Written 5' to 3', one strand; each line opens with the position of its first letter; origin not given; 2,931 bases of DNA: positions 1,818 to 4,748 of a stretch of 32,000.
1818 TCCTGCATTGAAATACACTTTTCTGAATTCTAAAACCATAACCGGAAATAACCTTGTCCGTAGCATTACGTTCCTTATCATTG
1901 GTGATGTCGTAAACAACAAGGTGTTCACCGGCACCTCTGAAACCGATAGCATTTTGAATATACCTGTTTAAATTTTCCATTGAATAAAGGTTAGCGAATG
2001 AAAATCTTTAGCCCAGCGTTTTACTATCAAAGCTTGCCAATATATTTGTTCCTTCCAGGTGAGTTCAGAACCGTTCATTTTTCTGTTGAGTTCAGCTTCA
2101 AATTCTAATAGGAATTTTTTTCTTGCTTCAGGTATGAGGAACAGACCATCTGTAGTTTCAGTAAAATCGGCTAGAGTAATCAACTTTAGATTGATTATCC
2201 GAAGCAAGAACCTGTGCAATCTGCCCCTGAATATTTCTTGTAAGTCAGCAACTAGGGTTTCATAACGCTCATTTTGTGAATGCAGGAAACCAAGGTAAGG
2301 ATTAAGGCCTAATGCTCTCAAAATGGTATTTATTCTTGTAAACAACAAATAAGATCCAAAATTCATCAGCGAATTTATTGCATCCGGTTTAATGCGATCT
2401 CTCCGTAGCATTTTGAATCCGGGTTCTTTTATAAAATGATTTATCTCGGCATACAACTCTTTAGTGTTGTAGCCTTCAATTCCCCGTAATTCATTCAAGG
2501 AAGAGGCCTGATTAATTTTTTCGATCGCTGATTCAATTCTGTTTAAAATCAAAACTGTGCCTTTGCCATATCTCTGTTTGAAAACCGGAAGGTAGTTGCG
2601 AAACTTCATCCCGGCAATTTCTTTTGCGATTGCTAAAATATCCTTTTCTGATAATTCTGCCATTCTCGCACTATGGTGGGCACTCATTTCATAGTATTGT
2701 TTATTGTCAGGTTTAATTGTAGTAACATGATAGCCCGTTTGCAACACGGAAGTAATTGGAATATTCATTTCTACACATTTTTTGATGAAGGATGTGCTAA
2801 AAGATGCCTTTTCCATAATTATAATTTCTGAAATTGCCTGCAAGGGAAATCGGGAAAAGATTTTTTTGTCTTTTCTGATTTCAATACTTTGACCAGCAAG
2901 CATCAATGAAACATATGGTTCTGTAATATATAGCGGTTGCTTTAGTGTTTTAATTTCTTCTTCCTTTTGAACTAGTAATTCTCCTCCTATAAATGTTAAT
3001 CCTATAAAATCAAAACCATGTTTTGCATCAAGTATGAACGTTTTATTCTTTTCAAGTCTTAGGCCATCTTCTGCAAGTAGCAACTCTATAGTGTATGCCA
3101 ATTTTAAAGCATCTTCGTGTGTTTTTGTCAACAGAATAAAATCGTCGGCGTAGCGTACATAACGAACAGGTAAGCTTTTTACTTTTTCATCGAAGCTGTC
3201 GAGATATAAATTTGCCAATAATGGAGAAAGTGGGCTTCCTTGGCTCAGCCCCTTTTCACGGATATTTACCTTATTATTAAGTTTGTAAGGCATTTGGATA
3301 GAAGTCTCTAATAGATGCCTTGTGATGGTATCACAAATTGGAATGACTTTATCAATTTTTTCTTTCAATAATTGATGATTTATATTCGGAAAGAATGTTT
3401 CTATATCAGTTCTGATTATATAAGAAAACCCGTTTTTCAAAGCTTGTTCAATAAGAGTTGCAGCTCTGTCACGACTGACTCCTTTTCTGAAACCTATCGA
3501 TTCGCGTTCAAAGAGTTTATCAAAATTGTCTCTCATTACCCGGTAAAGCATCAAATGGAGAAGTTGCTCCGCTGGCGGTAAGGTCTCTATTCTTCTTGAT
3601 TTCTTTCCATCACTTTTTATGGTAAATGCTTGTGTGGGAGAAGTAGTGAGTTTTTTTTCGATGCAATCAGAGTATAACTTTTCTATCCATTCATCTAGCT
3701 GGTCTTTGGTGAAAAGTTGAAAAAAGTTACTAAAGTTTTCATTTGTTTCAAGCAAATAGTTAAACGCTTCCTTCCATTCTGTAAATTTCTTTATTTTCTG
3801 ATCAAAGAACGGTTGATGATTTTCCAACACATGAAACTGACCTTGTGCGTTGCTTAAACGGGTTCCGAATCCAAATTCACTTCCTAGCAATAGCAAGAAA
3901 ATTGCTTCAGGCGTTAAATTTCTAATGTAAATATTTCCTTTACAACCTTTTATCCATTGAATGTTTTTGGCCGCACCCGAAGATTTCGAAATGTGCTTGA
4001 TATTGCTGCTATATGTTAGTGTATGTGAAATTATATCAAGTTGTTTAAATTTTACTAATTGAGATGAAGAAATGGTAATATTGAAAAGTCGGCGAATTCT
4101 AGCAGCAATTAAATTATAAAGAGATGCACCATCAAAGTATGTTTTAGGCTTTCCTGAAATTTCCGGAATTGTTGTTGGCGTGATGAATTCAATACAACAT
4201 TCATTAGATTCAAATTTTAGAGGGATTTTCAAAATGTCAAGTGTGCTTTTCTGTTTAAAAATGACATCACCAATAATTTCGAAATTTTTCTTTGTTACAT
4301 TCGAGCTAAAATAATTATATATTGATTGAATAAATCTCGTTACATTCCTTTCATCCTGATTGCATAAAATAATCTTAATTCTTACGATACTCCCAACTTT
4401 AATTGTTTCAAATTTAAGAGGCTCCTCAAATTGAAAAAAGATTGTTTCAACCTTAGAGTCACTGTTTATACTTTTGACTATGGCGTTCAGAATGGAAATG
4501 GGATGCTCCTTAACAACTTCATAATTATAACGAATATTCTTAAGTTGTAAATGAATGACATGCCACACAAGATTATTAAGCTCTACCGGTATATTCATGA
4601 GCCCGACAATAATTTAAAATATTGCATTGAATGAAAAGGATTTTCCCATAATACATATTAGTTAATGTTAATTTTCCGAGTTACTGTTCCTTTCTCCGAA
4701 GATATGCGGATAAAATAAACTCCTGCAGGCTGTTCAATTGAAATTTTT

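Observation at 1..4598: Cas6-RT-Cas1 fusion plus Cas2 next to a large array, with no effector genes on the visible flank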

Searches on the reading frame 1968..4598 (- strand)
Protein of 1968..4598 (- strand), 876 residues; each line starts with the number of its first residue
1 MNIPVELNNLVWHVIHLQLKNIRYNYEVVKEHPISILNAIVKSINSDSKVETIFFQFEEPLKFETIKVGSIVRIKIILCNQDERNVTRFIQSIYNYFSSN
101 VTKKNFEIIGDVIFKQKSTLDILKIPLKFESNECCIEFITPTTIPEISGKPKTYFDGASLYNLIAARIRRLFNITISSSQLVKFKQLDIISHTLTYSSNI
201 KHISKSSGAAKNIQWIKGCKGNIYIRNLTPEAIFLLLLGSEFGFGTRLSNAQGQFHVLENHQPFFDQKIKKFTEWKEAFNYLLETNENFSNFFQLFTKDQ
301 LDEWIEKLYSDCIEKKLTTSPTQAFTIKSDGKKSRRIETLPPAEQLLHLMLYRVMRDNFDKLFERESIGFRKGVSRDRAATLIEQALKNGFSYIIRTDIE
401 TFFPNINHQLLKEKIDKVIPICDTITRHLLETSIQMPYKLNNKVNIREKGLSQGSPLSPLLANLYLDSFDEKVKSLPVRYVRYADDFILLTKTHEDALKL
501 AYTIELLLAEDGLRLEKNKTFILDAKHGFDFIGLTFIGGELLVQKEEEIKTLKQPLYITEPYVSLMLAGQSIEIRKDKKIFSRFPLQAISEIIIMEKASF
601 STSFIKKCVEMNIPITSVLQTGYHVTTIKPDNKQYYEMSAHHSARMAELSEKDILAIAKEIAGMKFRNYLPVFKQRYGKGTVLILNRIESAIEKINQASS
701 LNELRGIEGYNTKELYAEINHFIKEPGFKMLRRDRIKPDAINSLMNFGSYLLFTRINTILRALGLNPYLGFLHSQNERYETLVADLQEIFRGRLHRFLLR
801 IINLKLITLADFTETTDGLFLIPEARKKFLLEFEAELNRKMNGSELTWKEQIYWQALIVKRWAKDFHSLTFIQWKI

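Call 5: search_protein_families(library=pfam, proteins=[window:1968-4598:-], max_evalue=0.01)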
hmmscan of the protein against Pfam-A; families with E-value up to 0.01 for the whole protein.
window:1968-4598:- (876 aa): 2 families
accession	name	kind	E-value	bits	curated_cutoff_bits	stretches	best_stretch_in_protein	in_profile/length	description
PF01867.21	Cas_Cas1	-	4e-53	180.8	22.3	1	556-834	1-282/283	CRISPR associated protein Cas1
PF00078.32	RVT_1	-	3e-24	86.3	29.6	1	342-536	17-205/205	Reverse transcriptase (RNA-dependent DNA polymerase)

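Call 6: search_protein_families(library=ncbifam, proteins=[window:1968-4598:-], max_evalue=0.01)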
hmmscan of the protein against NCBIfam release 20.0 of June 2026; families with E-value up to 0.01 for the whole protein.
window:1968-4598:- (876 aa): 18 families
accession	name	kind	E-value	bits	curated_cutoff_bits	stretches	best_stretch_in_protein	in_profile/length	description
TIGR00287.1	cas1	equivalog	7.7e-51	173.1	71.7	1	556-856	2-312/327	CRISPR-associated endonuclease Cas1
TIGR04416.1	group_II_RT_mat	equivalog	4.6e-44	151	300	1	299-538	30-269/353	group II intron reverse transcriptase/maturase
TIGR04093.1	cas1_CYANO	exception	6.1e-43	147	385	1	556-859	3-317/334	type I-D CRISPR-associated endonuclease Cas1d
NF049935.1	cas4g_cas1g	exception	2.8e-39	135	560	1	552-840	213-506/546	CRISPR-associated endonuclease Cas4g/Cas1g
TIGR03641.1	cas1_HMARI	exception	1.6e-35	123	304.1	1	569-848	15-292/324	type I-B CRISPR-associated endonuclease Cas1b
TIGR03640.1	cas1_DVULG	exception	6.9e-33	114.2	385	1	554-860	4-325/340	type I-C CRISPR-associated endonuclease Cas1c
NF041747.1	Drt3a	equivalog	4.1e-24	85.6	200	1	279-528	21-243/412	antiviral reverse transcriptase Drt3a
TIGR04329.1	cas1_PREFRAN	exception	6.1e-24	84.7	300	1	573-833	28-281/317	type V CRISPR-associated endonuclease Cas1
NF038233.2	retron_St85_RT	exception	3.5e-20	72.5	235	1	326-537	29-231/289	retron St85 family RNA-directed DNA polymerase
TIGR03983.1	cas1_MYXAN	equivalog_domain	3.4e-19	69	358.05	1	553-837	11-304/347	type I-MYXAN CRISPR-associated endonuclease Cas1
NF041746.1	Drt2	equivalog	6.7e-18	65.1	390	2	443-526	216-302/416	antiviral reverse transcriptase Drt2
TIGR03638.1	cas1_ECOLI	exception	2.4e-10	40.1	215.6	1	694-791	123-220/269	type I-E CRISPR-associated endonuclease Cas1e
TIGR03639.1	cas1_NMENI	exception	1.1e-09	38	120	1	557-799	5-230/278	type II CRISPR-associated endonuclease Cas1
NF038237.1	retron_Ec67_fus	exception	8.2e-07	27.8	450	1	443-495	153-209/572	retron Ec67 family RNA-directed DNA polymerase/endonuclease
TIGR03637.1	cas1_YPEST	exception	1.3e-06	28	150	1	687-790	158-259/307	type I-F CRISPR-associated endonuclease Cas1f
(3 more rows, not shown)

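Call 9: search_protein_families(library=padloc, proteins=[window:1968-4598:-], max_evalue=0.1)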
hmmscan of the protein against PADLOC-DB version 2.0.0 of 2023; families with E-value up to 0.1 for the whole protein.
window:1968-4598:- (876 aa): 115 families (the best 25 are shown)
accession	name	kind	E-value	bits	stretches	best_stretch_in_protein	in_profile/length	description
PDLC02063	Cas1_IIIb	-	1.5e-71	239.8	1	295-856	36-596/617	-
PDLC01608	Cas1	-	3.5e-53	178.8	1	556-834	1-275/276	"CAS-I,CAS-II,CAS-III,CAS-IV,CAS-V,CAS-VI; acquisition_1"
PDLC01248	Cas1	-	2.2e-52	176.4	1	555-857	2-281/289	"CAS-I,CAS-II,CAS-III,CAS-IV,CAS-V,CAS-VI; acquisition_1"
PDLC01136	RT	-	1.1e-51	173.8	1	299-537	36-259/263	RT (reverse transcriptase)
PDLC00927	Cas1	-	2e-51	173.1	1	556-856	2-312/327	CRISPR-associated endonuclease Cas1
PDLC00928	Cas1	-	2.3e-46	156.3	1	555-861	2-311/315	Cas1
PDLC02025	Cas1d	-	4.7e-44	149.2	1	556-864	4-305/316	-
PDLC01249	Cas1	-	1.9e-40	137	1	556-811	1-245/246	"CAS-I,CAS-II,CAS-III,CAS-IV,CAS-V,CAS-VI; acquisition_1"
PDLC01743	Cas1c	-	5.1e-40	135.7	1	550-857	2-318/337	-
PDLC01449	Cas1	-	1.1e-37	127.8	1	555-856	3-273/285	"CAS-I,CAS-II,CAS-III,CAS-IV,CAS-V,CAS-VI; acquisition_1"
PDLC01335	Cas1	-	1.4e-34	117.9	1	571-848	16-286/315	"CAS-I,CAS-II,CAS-III,CAS-IV,CAS-V,CAS-VI; acquisition_1"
PDLC01742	Cas1b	-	2.1e-34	117.5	1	557-847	6-293/326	-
PDLC01334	Cas1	-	1.6e-33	114.4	1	555-861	4-323/336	"CAS-I,CAS-II,CAS-III,CAS-IV,CAS-V,CAS-VI; acquisition_1"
PDLC00923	Cas1c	-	1.8e-33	114.2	1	554-860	4-325/340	"CRISPR-associated endonuclease Cas1, subtype I-C/DVULG"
PDLC01747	Cas1g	-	2.2e-33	113.7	1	553-856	197-503/523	-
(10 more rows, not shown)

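Call 11: find_encoding_contigs(protein=window:1968-4598:-, flank=10000, max_places=6)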
Protein window:1968-4598:- (876 aa): no gene with exactly this product is on record in the collection.

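Call 12: find_related_loci(query=window:1968-4598:-, collection=genome_contigs, flank=10000)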
Query window:1968-4598:- (876 aa) in genome_contigs; peptide patterns used: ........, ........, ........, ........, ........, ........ (x = any residue, [..] = any of these).
61 stretches matched a pattern; 1 encode a relative of the query (tblastn E <= 1e-3); 1 distinct loci.
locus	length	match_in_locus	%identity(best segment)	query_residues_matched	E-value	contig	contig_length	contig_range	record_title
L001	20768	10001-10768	30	323-577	3e-15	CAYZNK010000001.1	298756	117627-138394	MAG TPA_asm: uncultured Candidatus Saccharibacteria bacterium isolate SRP192927_co10_109 genome assembly, contig: NODE_1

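Call 13: find_homologous_proteins(query=window:1968-4598:-, max_evalue=1e-20)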
Query window:1968-4598:- (876 aa): 350 proteins with E <= 1e-20 among 8000 candidates; the best 120 are listed.
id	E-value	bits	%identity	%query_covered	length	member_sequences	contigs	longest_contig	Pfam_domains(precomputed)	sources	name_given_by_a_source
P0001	0.0e+0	1958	100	100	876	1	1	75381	PF00078.33,PF01867.22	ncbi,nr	ncbi:MAG: CRISPR-associated endonuclease Cas1 [Bacteroidia bacterium]|nr:CRISPR-associated endonucle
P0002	2.0e-195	670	40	99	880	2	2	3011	PF00078.33,PF01867.22,PF10040.15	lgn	-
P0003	2.5e-195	669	40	100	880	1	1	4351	PF00078.33,PF01867.22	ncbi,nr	ncbi:MAG: CRISPR-associated endonuclease Cas1 [Nitrospirae bacterium]|nr:CRISPR-associated endonucle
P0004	1.8e-193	663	38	99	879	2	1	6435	PF00078.33,PF01867.22,PF10040.15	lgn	-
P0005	2.9e-192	659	40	100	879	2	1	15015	PF00078.33,PF01867.22,PF10040.15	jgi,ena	-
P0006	3.1e-191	656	39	99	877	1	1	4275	PF00078.33,PF01867.22,PF10040.15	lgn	-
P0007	5.8e-191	655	38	99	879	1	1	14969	PF00078.33,PF01867.22,PF10040.15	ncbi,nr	ncbi:MAG: CRISPR-associated endonuclease Cas1 [Deltaproteobacteria bacterium]|nr:CRISPR-associated e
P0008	6.1e-191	655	38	99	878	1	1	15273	PF00078.33,PF01867.22,PF10040.15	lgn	-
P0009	7.9e-191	655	39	99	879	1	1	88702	PF00078.33,PF01867.22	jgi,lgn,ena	-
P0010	1.6e-189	650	40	96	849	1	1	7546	PF00078.33,PF01867.22,PF10040.15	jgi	jgi:CRISPR-associated protein Cas1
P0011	2.6e-189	650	38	100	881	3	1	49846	PF00078.33,PF01867.22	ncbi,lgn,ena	ncbi:MAG: CRISPR-associated endonuclease Cas1 [Bacteroidota bacterium]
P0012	5.9e-189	648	39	99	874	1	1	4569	PF00078.33,PF01867.22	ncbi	ncbi:MAG: CRISPR-associated endonuclease Cas1 [Thermodesulfobacteriota bacterium]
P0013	1.2e-188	647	39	100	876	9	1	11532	PF00078.33,PF01867.22,PF10040.15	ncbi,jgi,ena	-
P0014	3.2e-188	646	40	99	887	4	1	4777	PF00078.33,PF01867.22,PF10040.15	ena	-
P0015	1.3e-187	644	37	99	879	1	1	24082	PF00078.33,PF01867.22,PF10040.15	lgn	-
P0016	1.6e-187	644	38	100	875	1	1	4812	PF00078.33,PF01867.22,PF10040.15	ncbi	-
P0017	2.2e-187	643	37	100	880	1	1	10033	PF00078.33,PF01867.22,PF10040.15,PF00680.26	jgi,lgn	jgi:CRISPR-associated protein Cas1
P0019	3.5e-186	639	38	99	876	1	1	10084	PF00078.33,PF01867.22,PF10040.15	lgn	-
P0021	1.1e-185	638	39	99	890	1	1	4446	PF00078.33,PF01867.22,PF10040.15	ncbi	ncbi:MAG: CRISPR-associated endonuclease Cas1 [candidate division WOR-3 bacterium]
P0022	1.6e-185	637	38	100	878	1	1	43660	PF00078.33,PF01867.22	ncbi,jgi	jgi:CRISPR-associated protein Cas1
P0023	2.5e-185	636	38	99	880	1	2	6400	PF00078.33,PF01867.22,PF10040.15,PF00680.26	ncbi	-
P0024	3.2e-185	636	39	99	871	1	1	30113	PF00078.33,PF01867.22,PF10040.15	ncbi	ncbi:MAG: CRISPR-associated endonuclease Cas1 [bacterium]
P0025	4.5e-185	635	38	96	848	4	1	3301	PF00078.33,PF01867.22,PF10040.15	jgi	-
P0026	8.3e-185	635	37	99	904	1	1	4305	PF00078.33,PF01867.22,PF10040.15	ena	-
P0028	2.0e-183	630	37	100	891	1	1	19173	PF00078.33,PF01867.22,PF10040.15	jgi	jgi:group II intron reverse transcriptase/maturase/CRISPR-associated endonuclease Cas1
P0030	6.1e-183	628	37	99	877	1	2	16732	PF00078.33,PF01867.22,PF10040.15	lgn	-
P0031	6.6e-182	625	38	99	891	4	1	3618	PF00078.33,PF01867.22,PF10040.15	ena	-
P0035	3.2e-181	623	37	99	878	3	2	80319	PF00078.33,PF01867.22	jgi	-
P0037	4.9e-181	622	37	100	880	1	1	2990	PF00078.33,PF01867.22,PF10040.15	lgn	-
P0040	3.0e-178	613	37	100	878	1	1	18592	PF00078.33,PF01867.22,PF10040.15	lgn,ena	-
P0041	1.3e-177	611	38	99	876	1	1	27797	PF00078.33,PF01867.22,PF10040.15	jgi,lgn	jgi:CRISPR-associated protein Cas1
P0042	1.4e-177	611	36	99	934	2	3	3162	PF00078.33,PF01867.22,PF10040.15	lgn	-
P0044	5.1e-177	609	38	99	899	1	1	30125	PF00078.33,PF01867.22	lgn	-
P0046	7.8e-177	608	35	100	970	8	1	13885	PF00078.33,PF01867.22,PF10040.15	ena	-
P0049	1.7e-176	607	37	92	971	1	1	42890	PF00078.33,PF01867.22,PF10040.15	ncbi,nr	ncbi:MAG: putative RNA-directed polymerase [Candidatus Brocadiaceae bacterium]|nr:putative RNA-direc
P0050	2.3e-176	607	39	90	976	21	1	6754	PF00078.33,PF01867.22,PF10040.15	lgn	-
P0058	1.1e-174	601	38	99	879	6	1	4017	PF00078.33,PF01867.22,PF10040.15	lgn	-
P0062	1.6e-173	597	35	100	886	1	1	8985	PF00078.33,PF01867.22,PF10040.15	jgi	jgi:group II intron reverse transcriptase/maturase/CRISPR-associated endonuclease Cas1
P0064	4.5e-172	592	35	100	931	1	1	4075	PF00078.33,PF01867.22,PF10040.15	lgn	-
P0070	4.5e-170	586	38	92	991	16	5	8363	PF00078.33,PF01867.22,PF10040.15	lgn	-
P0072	5.6e-170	586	40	85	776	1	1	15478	PF00078.33,PF01867.22,PF10040.15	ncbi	ncbi:MAG: CRISPR-associated endonuclease Cas1 [Elusimicrobiota bacterium]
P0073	1.1e-169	585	37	96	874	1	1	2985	PF00078.33,PF01867.22,PF10040.15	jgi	-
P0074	1.6e-168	581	36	99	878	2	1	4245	PF00078.33,PF01867.22,PF10040.15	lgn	-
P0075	1.6e-168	581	35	99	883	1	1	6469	PF00078.33,PF01867.22,PF10040.15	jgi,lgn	-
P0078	1.0e-167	578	38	85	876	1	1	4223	PF00078.33,PF01867.22,PF10040.15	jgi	jgi:CRISPR-associated protein Cas1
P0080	4.4e-167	576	38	85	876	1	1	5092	PF00078.33,PF01867.22,PF10040.15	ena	-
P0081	2.0e-166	574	36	99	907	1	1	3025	PF00078.33,PF01867.22,PF10040.15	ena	-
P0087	1.1e-161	558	35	99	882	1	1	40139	PF00078.33,PF01867.22,PF10040.15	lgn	-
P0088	2.6e-161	557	37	90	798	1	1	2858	PF00078.33,PF01867.22,PF10040.15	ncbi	ncbi:MAG: CRISPR-associated endonuclease Cas1, partial [Nitrospirota bacterium]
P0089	1.6e-160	554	36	97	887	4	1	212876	PF00078.33,PF01867.22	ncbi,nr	ncbi:MAG: CRISPR-associated endonuclease Cas1 [Candidatus Aminicenantes bacterium]|nr:CRISPR-associa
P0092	1.4e-157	545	32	100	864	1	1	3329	PF00078.33,PF01867.22,PF10040.15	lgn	-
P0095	2.9e-150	520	38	91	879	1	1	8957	PF00078.33,PF01867.22,PF10040.15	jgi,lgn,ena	-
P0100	3.1e-143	497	34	97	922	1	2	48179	PF00078.33,PF01867.22,PF10040.15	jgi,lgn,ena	-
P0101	3.1e-143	497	34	92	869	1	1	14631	PF00078.33,PF01867.22,PF10040.15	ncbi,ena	-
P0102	1.2e-142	495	34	99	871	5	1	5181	PF00078.33,PF01867.22,PF10040.15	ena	-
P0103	4.0e-142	493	34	98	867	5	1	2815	PF00078.33,PF01867.22,PF10040.15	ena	-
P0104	7.6e-142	493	33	97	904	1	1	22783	PF00078.33,PF01867.22,PF10040.15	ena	-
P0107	7.2e-140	486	33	97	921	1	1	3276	PF00078.33,PF01867.22,PF10040.15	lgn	-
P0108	2.1e-139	484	35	98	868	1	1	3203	PF00078.33,PF01867.22,PF10040.15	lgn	-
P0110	1.5e-138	482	33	92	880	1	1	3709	PF00078.33,PF01867.22,PF10040.15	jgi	jgi:CRISPR-associated endonuclease Cas1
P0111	1.6e-138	482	34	99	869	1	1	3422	PF00078.33,PF01867.22,PF10040.15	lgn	-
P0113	1.4e-135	472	33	96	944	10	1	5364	PF00078.33,PF01867.22,PF10040.15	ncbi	-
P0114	5.4e-135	470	33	96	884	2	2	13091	PF00078.33,PF01867.22,PF10040.15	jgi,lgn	-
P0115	5.5e-135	470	32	97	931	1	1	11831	PF00078.33,PF01867.22,PF10040.15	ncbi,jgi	jgi:CRISPR-associated protein Cas1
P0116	8.4e-135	469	32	98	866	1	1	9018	PF00078.33,PF01867.22,PF10040.15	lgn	-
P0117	8.8e-135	469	34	98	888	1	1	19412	PF00078.33,PF01867.22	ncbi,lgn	-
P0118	5.2e-133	463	32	100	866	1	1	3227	PF00078.33,PF01867.22,PF10040.15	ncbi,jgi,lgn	-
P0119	1.2e-131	459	33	96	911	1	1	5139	PF00078.33,PF01867.22,PF10040.15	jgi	-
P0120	1.2e-130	455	32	95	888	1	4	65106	PF00078.33,PF01867.22,PF10040.15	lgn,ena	-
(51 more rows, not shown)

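Call 14: find_encoding_contigs(protein=P0001, flank=10000, max_places=4)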
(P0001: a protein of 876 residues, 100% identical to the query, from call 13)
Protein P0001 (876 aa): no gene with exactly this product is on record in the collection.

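Call 15: list_cluster_members(proteins=[P0001])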
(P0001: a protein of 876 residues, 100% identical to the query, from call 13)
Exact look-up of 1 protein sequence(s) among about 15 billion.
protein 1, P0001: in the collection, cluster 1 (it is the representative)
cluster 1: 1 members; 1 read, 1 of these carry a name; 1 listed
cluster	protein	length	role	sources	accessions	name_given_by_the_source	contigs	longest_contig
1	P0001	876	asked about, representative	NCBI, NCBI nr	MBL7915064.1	MAG: CRISPR-associated endonuclease Cas1 [Bacteroidia bacterium] | CRISPR-associated endonuclease Cas1 [Bacteroidia bacterium]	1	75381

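Call 18: find_encoding_contigs(protein=P0011, flank=10000, max_places=2)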
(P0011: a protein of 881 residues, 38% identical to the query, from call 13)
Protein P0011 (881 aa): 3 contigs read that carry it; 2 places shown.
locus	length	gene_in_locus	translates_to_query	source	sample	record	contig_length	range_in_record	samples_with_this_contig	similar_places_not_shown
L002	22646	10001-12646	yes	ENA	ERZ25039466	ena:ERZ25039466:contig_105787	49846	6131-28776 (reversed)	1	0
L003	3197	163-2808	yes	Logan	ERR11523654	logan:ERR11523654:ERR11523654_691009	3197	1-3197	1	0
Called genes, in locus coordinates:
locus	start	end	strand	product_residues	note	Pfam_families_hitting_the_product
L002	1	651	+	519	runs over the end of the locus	-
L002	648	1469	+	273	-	-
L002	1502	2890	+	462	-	-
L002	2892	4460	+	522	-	PF12469:Cmr2_N, PF22335:Cas10-Cmr2_palm2, PF18182:mCpol (weak)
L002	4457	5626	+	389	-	PF09700:Cas_Cmr3 (weak)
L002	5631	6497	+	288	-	PF03787:RAMPs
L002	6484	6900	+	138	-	PF09701:Cas_Cmr5 (weak)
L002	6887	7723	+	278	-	PF03787:RAMPs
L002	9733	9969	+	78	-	-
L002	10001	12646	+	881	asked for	PF00078:RVT_1, PF01867:Cas_Cas1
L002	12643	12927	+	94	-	PF09827:CRISPR_Cas2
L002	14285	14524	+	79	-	-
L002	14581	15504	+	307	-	PF01145:Band_7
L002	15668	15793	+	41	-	-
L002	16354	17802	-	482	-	PF02597:ThiS, PF00899:ThiF, PF00581:Rhodanese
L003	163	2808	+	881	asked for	PF00078:RVT_1, PF01867:Cas_Cas1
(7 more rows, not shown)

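Call 19: find_encoding_contigs(protein=P0009, flank=10000, max_places=2)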
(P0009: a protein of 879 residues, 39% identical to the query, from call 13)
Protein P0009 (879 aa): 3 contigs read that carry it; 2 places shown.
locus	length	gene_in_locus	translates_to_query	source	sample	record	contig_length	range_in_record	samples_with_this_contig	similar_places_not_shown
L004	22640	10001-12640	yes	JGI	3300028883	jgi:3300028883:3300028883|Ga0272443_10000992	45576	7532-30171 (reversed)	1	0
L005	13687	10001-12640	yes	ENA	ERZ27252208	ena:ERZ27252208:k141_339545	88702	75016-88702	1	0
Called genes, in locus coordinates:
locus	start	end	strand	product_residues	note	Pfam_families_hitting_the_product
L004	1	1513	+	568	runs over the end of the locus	PF00672:HAMP, PF00512:HisKA, PF02518:HATPase_c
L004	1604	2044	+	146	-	PF00072:Response_reg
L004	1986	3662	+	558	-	PF00072:Response_reg, PF02518:HATPase_c, PF14501:HATPase_c_5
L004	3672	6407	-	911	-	PF04389:Peptidase_M28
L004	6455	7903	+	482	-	PF00675:Peptidase_M16 (weak), PF05193:Peptidase_M16_C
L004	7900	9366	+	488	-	PF00675:Peptidase_M16, PF05193:Peptidase_M16_C (weak)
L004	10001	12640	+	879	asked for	PF00078:RVT_1, PF01867:Cas_Cas1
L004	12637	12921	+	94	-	PF09827:CRISPR_Cas2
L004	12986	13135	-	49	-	-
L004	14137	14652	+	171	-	-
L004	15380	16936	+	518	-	PF22335:Cas10-Cmr2_palm2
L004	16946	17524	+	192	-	PF03787:RAMPs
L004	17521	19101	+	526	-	-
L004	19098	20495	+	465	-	PF03787:RAMPs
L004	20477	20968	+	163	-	-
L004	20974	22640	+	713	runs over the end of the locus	PF03787:RAMPs (weak)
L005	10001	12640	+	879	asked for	PF00078:RVT_1, PF01867:Cas_Cas1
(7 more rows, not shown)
